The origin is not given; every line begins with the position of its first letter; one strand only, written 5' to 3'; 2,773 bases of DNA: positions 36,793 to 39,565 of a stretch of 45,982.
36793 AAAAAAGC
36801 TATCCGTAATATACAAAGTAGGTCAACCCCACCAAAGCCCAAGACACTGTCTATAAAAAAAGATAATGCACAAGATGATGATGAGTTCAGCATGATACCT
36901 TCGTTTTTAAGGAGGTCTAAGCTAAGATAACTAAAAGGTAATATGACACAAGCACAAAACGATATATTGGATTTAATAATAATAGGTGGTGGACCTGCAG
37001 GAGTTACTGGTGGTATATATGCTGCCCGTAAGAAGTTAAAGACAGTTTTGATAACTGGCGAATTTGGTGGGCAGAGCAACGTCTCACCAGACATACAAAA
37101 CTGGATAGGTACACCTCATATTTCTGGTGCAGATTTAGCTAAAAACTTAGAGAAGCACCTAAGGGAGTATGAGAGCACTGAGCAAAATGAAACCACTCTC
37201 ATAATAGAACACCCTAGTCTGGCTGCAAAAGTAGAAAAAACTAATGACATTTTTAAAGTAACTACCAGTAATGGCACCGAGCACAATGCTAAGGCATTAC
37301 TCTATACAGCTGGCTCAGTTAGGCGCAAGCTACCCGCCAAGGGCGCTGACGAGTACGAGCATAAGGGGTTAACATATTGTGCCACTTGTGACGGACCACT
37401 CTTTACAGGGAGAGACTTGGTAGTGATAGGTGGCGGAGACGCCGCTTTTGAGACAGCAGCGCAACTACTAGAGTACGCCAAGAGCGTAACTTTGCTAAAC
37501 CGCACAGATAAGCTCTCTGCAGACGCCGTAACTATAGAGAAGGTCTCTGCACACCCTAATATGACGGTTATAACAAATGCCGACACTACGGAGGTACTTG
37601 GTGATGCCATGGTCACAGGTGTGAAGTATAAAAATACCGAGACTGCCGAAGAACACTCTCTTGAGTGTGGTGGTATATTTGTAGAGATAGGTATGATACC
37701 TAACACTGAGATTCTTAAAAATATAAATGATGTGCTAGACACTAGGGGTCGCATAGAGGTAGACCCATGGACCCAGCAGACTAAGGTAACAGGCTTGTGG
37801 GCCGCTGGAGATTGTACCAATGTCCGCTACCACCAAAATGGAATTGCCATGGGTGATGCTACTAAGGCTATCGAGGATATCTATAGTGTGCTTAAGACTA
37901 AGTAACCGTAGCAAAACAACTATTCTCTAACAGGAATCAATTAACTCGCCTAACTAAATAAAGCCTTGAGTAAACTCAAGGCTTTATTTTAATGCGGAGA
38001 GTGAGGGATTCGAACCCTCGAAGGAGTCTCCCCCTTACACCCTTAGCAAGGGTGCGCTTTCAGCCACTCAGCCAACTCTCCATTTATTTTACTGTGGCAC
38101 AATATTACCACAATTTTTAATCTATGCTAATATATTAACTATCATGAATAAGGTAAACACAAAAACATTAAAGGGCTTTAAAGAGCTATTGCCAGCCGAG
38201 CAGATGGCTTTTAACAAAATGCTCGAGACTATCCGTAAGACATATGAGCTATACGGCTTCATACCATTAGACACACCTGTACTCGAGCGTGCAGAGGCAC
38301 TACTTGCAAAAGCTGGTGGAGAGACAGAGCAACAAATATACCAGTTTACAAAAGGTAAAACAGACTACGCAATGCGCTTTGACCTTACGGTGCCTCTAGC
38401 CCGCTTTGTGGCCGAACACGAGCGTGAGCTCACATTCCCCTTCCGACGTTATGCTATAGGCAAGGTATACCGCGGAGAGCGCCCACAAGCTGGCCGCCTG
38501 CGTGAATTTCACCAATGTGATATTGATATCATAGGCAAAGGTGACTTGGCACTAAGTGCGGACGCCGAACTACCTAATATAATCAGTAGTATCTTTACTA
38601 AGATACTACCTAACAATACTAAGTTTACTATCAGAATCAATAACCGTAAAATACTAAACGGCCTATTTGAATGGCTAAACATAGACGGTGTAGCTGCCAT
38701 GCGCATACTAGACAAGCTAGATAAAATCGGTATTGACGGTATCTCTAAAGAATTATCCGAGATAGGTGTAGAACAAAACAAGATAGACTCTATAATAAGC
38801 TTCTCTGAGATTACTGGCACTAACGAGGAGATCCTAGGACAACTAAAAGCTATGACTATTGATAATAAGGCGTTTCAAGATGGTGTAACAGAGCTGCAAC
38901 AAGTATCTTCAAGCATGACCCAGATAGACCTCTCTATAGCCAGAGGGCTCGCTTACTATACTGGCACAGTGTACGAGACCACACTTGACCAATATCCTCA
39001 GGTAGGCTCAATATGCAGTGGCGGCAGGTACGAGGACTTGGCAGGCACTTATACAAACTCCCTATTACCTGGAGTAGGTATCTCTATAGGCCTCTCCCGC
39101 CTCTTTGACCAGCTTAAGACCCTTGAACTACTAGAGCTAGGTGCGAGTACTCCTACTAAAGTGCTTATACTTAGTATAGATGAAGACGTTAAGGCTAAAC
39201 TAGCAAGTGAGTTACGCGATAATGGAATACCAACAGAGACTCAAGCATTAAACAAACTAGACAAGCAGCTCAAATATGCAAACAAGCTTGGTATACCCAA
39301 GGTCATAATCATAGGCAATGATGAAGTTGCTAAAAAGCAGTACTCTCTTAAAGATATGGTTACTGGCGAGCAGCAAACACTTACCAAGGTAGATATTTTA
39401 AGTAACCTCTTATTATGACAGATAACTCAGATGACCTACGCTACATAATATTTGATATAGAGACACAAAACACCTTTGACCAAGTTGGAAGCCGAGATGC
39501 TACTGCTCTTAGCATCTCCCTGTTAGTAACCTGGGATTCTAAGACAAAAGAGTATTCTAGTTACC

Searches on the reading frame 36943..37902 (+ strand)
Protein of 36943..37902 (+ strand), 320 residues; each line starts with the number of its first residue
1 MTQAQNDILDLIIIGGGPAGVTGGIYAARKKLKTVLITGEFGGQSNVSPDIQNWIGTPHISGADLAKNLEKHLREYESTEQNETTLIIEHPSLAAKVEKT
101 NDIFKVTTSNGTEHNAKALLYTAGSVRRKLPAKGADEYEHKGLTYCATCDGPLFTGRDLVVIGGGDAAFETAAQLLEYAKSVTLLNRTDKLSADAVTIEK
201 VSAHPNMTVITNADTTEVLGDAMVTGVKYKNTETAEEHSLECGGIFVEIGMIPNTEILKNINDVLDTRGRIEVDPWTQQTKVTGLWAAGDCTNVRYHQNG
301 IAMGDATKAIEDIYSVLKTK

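Call 102: search_protein_families(library=pfam, proteins=[window:36943-37902:+], max_evalue=0.0001)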
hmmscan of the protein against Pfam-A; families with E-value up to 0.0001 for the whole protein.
window:36943-37902:+ (320 aa): 7 families
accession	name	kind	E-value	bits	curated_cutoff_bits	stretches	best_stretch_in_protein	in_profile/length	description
PF07992.20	Pyr_redox_2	-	1.1e-41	143.6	26.1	1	10-302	2-289/291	Pyridine nucleotide-disulphide oxidoreductase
PF13738.12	Pyr_redox_3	-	1.8e-21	77.1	30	1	12-289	1-305/305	Pyridine nucleotide-disulphide oxidoreductase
PF00070.33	Pyr_redox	-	8.5e-10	39.5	22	1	159-230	2-80/82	Pyridine nucleotide-disulphide oxidoreductase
PF12831.13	FAD_oxidored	-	4.9e-09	36.4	27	1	10-78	1-73/416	FAD dependent oxidoreductase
PF00890.30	FAD_binding_2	-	6.4e-09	35.9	20.4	0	10-48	1-41/414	FAD binding domain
PF03486.20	HI0933_like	-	2.6e-07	30.8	50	0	10-37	2-29/244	HI0933-like protein Rossmann domain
PF01134.28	GIDA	-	8.4e-07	28.8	22.1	0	10-41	1-32/391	Glucose inhibited division protein A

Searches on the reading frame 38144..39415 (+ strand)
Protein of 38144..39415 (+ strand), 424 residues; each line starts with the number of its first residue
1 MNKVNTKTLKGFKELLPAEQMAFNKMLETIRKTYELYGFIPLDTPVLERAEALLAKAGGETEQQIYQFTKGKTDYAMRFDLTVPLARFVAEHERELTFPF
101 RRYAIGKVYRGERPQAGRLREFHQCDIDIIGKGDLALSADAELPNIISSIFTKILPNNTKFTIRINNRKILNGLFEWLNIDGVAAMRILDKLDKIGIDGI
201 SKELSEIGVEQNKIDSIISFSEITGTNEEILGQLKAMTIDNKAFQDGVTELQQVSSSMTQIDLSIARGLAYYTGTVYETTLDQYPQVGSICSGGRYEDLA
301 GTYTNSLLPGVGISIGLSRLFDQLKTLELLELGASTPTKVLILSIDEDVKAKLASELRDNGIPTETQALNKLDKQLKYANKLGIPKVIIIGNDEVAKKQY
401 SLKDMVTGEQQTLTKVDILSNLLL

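Call 102: search_protein_families(library=pfam, proteins=[window:38144-39415:+], max_evalue=0.0001)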
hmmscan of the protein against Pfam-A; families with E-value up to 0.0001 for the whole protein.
window:38144-39415:+ (424 aa): 3 families
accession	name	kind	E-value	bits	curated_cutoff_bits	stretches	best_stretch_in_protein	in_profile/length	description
PF13393.11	tRNA-synt_His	-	8.7e-34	117.6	25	1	11-320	1-308/308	Histidyl-tRNA synthetase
PF03129.25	HGTP_anticodon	-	9.1e-12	45.4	21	1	340-420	2-89/94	Anticodon binding domain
PF00587.30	tRNA-synt_2b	-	2.7e-08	34.5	29.3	1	72-189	8-110/179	tRNA synthetase class II core domain (G, H, P, S and T)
